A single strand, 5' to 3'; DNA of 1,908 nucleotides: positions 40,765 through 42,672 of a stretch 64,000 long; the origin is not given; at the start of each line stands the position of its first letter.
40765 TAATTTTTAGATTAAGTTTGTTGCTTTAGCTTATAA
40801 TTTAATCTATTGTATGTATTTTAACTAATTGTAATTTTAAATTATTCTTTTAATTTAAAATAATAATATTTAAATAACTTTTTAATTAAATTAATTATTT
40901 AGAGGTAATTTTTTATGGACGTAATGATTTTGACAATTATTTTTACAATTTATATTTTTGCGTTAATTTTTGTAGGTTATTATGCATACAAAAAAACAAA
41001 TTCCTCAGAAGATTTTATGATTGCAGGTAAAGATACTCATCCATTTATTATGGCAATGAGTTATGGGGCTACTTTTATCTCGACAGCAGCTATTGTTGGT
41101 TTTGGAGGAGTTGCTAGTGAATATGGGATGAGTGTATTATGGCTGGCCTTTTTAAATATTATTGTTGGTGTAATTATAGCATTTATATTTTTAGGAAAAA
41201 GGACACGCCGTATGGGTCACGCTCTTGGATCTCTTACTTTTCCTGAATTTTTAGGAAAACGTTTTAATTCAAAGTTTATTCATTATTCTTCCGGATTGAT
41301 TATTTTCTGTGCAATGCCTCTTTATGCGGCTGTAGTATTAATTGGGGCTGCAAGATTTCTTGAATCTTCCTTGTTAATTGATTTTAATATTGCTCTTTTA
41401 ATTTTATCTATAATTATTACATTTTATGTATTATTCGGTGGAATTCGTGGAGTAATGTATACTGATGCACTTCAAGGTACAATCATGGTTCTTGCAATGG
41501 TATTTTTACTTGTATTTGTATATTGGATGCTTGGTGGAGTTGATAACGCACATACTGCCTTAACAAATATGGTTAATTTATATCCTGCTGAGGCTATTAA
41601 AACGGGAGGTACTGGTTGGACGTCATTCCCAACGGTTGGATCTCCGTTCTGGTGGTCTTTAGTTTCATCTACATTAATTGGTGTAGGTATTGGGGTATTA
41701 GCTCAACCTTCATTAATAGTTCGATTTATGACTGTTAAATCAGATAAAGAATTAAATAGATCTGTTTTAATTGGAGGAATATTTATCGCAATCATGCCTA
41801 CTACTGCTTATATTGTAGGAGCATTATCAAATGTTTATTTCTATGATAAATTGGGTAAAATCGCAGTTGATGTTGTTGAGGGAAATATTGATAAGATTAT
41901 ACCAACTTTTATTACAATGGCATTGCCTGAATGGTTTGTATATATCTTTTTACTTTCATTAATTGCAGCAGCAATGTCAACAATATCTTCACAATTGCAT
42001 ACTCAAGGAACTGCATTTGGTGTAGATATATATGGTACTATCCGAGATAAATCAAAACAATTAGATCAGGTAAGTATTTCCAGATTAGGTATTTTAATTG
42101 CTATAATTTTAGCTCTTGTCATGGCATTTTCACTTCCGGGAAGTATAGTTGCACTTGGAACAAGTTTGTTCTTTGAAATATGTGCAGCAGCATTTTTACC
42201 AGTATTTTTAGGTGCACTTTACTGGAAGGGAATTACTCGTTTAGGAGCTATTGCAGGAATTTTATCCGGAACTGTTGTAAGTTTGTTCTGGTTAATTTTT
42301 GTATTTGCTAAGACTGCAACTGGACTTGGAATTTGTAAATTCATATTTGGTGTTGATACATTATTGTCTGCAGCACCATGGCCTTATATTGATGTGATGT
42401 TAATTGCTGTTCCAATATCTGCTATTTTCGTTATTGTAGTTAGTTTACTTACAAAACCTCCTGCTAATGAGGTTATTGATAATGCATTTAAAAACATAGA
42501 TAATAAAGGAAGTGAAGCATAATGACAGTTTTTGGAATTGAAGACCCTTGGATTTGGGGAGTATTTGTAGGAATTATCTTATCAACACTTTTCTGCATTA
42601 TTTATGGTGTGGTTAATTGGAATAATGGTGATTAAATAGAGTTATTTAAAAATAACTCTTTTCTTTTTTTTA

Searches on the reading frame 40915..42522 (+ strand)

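Call 46: search_protein_families(library=pfam, proteins=[window:40915-42522:+], max_evalue=0.00001)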
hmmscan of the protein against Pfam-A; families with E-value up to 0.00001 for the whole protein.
window:40915-42522:+ (535 aa): 1 family
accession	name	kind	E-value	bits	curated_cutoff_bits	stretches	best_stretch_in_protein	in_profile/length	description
PF00474.23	SSF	-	5.7e-61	207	22.8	1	34-452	1-406/406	Sodium:solute symporter family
